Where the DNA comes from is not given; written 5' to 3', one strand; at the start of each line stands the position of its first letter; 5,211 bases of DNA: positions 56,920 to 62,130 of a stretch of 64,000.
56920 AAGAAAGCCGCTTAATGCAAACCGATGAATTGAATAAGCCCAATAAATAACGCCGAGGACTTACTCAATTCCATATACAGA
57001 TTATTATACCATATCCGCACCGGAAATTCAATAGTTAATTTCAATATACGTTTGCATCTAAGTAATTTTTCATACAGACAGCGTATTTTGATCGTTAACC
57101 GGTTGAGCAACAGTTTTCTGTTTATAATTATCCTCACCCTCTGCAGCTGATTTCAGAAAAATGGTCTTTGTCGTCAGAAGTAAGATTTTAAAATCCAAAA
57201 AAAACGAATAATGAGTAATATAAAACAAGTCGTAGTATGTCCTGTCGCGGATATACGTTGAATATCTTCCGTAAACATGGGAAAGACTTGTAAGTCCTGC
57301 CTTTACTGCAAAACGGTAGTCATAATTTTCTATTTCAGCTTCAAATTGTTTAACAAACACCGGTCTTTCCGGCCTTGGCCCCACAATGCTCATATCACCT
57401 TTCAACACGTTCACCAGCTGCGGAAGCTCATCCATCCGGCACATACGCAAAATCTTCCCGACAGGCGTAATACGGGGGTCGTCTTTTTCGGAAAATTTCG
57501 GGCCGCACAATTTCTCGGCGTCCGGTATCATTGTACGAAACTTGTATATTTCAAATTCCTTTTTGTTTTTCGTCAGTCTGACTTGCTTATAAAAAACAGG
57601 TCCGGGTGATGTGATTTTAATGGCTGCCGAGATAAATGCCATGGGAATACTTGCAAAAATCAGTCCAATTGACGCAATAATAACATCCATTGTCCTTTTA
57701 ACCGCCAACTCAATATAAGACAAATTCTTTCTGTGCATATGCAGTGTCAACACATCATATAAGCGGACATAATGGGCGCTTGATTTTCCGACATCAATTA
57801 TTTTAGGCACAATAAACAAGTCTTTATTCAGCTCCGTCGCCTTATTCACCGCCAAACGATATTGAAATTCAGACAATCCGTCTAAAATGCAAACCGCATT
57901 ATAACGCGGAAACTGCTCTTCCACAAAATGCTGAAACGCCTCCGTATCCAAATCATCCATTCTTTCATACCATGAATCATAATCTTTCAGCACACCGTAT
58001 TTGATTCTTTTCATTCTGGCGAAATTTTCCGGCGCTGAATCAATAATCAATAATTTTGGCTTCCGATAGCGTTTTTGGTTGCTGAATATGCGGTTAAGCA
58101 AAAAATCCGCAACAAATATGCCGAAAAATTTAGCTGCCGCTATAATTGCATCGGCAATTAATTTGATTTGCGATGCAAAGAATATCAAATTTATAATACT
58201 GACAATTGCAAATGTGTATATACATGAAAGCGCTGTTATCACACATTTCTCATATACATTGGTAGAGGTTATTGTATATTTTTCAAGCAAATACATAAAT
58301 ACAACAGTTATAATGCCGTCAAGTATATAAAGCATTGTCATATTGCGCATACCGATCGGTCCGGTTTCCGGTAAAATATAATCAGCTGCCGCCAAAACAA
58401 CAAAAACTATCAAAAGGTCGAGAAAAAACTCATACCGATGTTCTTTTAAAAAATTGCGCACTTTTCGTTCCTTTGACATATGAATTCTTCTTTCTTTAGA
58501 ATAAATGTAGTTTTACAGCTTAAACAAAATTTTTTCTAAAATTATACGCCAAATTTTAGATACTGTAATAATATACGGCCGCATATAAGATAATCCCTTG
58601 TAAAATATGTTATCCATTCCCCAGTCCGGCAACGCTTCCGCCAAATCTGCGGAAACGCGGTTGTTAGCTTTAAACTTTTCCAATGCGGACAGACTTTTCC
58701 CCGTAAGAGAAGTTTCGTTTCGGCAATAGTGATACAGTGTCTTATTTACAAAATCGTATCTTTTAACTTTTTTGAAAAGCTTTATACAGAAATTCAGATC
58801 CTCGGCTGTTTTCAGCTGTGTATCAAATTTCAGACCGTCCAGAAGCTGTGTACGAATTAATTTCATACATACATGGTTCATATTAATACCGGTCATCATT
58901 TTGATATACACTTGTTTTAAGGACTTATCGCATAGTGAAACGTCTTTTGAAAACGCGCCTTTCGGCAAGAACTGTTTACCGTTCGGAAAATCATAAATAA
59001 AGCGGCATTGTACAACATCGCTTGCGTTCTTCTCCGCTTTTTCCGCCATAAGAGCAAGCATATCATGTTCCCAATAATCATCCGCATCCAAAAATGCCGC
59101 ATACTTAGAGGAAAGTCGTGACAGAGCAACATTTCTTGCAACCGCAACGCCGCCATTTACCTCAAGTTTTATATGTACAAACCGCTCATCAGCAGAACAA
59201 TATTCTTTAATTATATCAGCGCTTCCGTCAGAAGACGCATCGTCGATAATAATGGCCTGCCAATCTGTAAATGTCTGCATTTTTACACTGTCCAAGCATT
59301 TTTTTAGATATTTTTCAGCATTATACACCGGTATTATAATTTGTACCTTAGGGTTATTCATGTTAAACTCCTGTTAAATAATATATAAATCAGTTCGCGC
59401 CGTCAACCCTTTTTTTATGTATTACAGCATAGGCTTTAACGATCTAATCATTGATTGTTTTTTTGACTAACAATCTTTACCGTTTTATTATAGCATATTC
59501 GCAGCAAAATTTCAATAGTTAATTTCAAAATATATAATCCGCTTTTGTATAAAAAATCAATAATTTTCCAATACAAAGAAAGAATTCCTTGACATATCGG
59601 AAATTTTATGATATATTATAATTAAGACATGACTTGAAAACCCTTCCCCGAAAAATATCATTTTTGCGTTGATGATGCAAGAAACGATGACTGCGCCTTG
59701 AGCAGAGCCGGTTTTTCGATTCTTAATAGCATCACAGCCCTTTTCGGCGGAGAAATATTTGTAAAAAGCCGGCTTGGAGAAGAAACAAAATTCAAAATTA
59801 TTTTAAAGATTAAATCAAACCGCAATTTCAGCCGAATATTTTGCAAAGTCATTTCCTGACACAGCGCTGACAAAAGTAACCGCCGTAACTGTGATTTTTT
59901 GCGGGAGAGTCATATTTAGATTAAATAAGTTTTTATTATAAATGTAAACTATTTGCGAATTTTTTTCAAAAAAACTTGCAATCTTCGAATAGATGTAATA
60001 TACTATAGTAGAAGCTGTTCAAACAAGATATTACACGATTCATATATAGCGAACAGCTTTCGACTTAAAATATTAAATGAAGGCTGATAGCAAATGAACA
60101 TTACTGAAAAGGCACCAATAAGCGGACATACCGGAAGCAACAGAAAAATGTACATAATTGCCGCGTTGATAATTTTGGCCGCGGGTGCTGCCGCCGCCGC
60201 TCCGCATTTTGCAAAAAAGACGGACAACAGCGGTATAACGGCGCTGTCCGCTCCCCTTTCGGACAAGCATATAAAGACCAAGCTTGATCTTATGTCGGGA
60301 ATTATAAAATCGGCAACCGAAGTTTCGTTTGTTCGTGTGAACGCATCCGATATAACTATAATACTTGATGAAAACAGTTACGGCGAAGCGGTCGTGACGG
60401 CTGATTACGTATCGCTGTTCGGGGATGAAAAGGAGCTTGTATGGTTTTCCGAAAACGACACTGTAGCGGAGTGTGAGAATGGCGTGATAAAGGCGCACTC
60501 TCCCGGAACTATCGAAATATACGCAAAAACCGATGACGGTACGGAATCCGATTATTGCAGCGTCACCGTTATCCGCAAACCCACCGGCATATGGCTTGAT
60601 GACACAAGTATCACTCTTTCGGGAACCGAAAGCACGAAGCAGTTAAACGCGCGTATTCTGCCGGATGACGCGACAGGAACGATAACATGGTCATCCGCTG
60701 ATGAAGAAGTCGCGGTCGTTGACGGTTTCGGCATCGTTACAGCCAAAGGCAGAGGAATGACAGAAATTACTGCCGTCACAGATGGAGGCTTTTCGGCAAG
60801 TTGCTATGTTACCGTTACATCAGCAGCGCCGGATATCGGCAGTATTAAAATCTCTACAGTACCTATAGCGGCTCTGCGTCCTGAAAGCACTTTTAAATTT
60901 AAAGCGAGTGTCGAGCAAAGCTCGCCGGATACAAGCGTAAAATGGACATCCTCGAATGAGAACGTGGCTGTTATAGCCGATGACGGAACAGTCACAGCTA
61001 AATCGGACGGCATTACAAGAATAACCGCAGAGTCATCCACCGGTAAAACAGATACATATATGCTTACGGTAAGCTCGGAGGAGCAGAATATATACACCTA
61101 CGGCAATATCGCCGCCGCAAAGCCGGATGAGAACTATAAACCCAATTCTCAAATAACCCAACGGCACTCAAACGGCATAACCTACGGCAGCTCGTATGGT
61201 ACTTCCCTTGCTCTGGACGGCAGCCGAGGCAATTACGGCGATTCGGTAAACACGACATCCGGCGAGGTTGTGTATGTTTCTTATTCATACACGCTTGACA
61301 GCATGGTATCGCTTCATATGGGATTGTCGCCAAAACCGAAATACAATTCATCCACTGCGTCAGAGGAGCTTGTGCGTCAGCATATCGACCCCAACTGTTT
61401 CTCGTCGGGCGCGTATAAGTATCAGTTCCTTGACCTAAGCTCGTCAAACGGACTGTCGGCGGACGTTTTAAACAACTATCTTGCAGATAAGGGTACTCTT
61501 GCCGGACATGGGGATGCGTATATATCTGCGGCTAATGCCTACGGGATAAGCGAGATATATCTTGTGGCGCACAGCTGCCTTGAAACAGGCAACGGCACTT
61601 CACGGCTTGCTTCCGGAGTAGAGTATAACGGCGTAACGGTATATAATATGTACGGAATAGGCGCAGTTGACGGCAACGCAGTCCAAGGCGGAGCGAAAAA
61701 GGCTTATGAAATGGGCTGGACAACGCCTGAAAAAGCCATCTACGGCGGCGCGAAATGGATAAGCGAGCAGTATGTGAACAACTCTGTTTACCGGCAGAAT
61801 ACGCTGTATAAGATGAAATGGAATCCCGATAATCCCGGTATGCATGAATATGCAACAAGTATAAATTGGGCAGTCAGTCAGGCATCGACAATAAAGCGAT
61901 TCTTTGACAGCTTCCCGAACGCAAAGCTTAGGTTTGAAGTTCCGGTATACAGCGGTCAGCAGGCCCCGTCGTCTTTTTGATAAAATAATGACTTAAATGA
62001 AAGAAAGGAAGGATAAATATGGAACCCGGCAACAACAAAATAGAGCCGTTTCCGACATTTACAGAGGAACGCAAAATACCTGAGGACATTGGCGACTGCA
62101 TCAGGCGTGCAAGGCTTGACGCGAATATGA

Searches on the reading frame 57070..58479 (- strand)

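Call 74: search_protein_families(library=pfam, proteins=[window:57070-58479:-], max_evalue=0.00001)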
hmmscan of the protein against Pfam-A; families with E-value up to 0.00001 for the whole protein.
window:57070-58479:- (469 aa): 1 family
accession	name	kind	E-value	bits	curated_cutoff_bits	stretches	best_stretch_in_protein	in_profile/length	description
PF02397.22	Bac_transf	-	1.2e-61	207.9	27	1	261-441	1-178/179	Bacterial sugar transferase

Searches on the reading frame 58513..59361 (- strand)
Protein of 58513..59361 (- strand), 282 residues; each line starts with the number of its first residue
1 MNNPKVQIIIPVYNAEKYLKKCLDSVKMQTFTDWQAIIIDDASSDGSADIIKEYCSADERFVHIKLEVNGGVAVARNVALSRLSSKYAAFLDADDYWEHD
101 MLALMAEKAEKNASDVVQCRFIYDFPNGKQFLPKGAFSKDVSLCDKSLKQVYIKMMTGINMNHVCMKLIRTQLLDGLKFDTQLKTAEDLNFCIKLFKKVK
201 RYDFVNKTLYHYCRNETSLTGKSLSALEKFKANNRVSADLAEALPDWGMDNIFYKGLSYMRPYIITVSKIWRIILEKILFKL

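Call 74: search_protein_families(library=pfam, proteins=[window:58513-59361:-], max_evalue=0.00001)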
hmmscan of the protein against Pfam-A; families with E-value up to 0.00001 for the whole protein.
window:58513-59361:- (282 aa): 2 families
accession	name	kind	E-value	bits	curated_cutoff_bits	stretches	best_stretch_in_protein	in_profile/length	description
PF00535.33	Glycos_transf_2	-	9.6e-36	123.7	23.3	1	8-173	2-163/168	Glycosyl transferase family 2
PF10111.15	Glyco_tranf_2_2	-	3.3e-12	46.9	27.3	1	8-209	2-213/276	Glycosyltransferase like family 2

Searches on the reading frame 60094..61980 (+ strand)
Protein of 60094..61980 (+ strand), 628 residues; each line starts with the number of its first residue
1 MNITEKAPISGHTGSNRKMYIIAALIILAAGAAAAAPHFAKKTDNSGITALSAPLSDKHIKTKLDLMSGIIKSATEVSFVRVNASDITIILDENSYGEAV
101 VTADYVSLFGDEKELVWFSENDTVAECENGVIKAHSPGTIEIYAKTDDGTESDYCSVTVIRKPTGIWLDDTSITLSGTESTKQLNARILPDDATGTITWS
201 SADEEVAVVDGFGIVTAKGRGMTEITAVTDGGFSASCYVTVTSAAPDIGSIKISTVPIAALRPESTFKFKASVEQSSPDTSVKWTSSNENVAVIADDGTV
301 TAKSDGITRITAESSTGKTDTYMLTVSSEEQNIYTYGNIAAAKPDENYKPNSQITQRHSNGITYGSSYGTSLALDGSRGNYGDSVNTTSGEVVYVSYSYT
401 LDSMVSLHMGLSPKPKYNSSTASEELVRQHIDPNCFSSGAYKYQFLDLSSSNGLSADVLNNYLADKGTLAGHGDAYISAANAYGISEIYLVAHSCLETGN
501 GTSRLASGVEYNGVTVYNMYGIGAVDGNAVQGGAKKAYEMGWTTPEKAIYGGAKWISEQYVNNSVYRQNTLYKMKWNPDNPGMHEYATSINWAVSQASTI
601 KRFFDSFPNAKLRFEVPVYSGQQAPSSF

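Call 73: search_protein_families(library=pfam, proteins=[window:60094-61980:+], max_evalue=0.00001)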
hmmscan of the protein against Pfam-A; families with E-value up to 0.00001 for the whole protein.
window:60094-61980:+ (628 aa): 2 families
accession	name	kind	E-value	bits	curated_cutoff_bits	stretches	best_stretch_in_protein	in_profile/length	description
PF02368.24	Big_2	-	1.7e-22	79.5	22.8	2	180-237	18-77/79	Bacterial Ig-like domain (group 2)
PF01832.25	Glucosaminidase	-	2.5e-12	48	30.2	1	474-602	2-120/123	Mannosyl-glycoprotein endo-beta-N-acetylglucosaminidase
